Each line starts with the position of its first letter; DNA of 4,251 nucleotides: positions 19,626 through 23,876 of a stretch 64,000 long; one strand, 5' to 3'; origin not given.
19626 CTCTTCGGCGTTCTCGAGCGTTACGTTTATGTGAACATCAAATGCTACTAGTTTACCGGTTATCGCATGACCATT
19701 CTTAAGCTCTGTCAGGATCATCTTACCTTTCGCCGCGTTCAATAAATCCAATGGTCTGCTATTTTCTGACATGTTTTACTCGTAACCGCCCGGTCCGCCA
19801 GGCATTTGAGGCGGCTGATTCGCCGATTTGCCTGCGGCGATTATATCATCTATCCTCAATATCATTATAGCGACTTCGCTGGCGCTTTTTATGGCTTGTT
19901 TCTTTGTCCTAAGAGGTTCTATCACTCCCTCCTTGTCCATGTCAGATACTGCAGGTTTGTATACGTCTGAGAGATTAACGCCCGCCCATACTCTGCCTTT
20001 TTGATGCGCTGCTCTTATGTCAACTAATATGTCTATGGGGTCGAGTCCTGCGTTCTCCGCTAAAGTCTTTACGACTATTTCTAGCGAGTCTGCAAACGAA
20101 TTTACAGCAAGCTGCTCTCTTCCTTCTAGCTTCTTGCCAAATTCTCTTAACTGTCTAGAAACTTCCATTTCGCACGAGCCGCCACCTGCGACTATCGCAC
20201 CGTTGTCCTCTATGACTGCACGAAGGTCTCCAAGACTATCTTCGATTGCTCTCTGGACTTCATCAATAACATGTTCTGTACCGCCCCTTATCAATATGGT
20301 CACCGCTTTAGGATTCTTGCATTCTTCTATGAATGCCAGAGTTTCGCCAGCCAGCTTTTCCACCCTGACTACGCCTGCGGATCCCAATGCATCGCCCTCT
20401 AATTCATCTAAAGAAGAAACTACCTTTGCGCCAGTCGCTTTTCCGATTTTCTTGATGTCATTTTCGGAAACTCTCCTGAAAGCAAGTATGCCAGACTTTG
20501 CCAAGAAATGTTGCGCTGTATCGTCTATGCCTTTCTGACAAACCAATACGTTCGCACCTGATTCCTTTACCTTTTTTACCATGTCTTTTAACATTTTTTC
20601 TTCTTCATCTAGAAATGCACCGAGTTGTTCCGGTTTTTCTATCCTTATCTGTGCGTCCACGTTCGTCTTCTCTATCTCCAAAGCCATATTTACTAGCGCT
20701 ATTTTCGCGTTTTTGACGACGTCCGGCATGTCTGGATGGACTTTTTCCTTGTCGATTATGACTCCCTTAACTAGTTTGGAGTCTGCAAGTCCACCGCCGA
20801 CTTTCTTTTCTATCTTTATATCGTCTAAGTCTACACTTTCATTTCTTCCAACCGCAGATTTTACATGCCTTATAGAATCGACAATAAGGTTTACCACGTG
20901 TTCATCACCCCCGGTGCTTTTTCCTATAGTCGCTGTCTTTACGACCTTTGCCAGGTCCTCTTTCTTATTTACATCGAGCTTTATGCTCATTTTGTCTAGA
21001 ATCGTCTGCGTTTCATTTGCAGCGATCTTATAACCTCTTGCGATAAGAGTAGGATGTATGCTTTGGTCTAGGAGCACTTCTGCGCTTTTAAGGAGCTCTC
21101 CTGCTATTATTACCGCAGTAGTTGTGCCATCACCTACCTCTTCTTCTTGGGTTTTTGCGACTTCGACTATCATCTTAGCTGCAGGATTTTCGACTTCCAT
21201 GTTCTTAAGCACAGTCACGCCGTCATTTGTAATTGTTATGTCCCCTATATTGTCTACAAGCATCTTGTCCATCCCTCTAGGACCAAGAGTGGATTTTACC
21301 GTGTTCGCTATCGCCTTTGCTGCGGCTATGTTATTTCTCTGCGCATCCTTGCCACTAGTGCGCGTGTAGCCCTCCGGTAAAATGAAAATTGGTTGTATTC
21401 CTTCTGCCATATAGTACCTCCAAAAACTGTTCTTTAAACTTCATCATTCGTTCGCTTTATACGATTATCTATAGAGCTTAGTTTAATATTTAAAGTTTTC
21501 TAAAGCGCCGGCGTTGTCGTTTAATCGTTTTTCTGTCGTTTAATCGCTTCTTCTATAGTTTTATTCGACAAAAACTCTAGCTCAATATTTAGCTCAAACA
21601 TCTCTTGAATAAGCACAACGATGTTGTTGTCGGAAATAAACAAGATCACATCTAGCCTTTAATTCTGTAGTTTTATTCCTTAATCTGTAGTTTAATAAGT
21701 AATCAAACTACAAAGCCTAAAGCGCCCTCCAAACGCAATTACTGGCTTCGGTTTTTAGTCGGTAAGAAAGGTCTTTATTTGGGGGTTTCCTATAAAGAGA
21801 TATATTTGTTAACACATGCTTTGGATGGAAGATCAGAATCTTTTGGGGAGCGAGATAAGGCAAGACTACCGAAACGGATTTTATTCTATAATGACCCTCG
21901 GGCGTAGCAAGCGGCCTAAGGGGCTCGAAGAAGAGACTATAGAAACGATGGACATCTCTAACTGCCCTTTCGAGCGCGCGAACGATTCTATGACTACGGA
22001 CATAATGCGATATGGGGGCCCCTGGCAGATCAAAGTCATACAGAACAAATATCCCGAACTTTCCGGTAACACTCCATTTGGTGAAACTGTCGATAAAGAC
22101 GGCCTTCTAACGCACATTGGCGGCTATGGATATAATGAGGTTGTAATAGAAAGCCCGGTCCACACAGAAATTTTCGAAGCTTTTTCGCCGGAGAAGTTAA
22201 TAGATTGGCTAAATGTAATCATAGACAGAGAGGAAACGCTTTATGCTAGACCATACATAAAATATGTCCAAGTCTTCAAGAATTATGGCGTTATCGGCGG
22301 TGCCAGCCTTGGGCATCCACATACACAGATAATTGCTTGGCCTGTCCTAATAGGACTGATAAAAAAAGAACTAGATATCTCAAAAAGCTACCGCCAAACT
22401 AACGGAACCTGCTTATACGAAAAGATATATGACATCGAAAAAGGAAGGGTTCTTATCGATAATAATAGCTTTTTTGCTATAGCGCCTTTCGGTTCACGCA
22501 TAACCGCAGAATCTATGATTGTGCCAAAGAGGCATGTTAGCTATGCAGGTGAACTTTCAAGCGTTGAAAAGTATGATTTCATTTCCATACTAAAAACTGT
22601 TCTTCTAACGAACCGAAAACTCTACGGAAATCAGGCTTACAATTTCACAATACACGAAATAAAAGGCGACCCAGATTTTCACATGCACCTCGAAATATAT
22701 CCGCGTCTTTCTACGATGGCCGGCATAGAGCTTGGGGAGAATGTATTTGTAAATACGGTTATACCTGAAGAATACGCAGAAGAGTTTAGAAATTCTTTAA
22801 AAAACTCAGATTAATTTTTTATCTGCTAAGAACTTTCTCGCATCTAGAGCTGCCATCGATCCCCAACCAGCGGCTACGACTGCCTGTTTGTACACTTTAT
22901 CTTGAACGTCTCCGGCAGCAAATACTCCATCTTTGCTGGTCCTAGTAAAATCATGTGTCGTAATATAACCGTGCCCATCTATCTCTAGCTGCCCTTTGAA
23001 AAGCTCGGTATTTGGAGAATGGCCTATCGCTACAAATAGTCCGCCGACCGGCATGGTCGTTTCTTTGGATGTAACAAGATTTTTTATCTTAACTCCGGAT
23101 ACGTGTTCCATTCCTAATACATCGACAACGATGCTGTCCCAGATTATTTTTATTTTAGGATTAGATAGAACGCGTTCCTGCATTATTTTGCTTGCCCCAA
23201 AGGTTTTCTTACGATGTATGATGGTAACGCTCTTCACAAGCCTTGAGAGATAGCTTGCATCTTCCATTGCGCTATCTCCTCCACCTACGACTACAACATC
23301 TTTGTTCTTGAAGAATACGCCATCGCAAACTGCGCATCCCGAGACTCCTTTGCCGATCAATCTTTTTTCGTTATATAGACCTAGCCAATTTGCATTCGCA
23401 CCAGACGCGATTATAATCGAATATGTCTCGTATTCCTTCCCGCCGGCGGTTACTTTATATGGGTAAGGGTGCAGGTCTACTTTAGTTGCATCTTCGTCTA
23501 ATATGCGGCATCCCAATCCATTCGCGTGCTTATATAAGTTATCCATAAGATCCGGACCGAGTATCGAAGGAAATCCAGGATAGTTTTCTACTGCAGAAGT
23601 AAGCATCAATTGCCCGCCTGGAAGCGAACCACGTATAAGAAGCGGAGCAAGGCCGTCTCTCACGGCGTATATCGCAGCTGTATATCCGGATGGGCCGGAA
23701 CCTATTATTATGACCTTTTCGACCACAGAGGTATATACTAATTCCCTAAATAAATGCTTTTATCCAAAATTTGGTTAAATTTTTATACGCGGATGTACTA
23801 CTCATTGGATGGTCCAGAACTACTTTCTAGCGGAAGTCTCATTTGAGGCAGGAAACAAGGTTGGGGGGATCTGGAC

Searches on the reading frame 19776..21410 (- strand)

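Call 26: search_protein_families(library=pfam, proteins=[window:19776-21410:-], max_evalue=0.001)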
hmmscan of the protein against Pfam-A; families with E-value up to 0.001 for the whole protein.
window:19776-21410:- (544 aa): 2 families
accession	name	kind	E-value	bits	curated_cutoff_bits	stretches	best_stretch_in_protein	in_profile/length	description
PF00118.29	Cpn60_TCP1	-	5.3e-175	583.2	34.3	1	34-527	1-489/490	TCP-1/cpn60 chaperonin family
PF15429.11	DUF4628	-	7.1e-05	23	26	1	315-365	47-97/269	Domain of unknown function (DUF4628)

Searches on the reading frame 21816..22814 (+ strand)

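Call 60: search_protein_families(library=pfam, proteins=[window:21816-22814:+], max_evalue=0.001)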
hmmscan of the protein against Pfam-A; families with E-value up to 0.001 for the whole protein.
window:21816-22814:+ (332 aa): 4 families
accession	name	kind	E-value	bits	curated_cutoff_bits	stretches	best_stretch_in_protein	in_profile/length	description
PF01087.27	GalP_UDP_transf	-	1.8e-12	48.5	22.1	1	27-174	27-179/184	Galactose-1-phosphate uridyl transferase, N-terminal domain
PF16268.10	DUF4921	-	2.2e-12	47.1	28.5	1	125-328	197-397/425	Domain of unknown function (DUF4921)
PF16285.10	DUF4931_N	-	2.6e-06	28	24.1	1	107-174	53-120/124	Domain of unknown function (DUF4931) N-terminal domain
PF02744.22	GalP_UDP_tr_C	-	8.7e-05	22.8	29.2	1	188-293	4-118/165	Galactose-1-phosphate uridyl transferase, C-terminal domain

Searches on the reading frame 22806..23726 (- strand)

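Call 60: search_protein_families(library=pfam, proteins=[window:22806-23726:-], max_evalue=0.001)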
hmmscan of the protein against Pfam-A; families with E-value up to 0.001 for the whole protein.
window:22806-23726:- (306 aa): 10 families
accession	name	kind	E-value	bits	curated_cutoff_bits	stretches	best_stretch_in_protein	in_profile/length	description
PF07992.20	Pyr_redox_2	-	6e-49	167.5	26.1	1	4-286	2-288/291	Pyridine nucleotide-disulphide oxidoreductase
PF00070.33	Pyr_redox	-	4e-15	56.5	22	1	144-215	2-80/82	Pyridine nucleotide-disulphide oxidoreductase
PF13738.12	Pyr_redox_3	-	9.8e-15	55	30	1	78-272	102-305/305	Pyridine nucleotide-disulphide oxidoreductase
PF12831.13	FAD_oxidored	-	1.3e-06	28.4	27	1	5-40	2-38/416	FAD dependent oxidoreductase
PF03486.20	HI0933_like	-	8.9e-06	25.8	50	0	4-31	2-29/244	HI0933-like protein Rossmann domain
PF01946.23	Thi4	-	2.4e-05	24.1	26.2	0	3-35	18-51/235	Thi4 family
PF01134.28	GIDA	-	5e-05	23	22.1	0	4-58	1-47/391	Glucose inhibited division protein A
PF01266.30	DAO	-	5.2e-05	23.4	27.9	0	59-115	150-209/353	FAD dependent oxidoreductase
PF13450.12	NAD_binding_8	-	0.0002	22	21.9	0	7-40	1-35/68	NAD(P)-binding Rossmann-like domain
PF00890.30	FAD_binding_2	-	0.00055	19.7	20.4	0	5-33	2-30/414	FAD binding domain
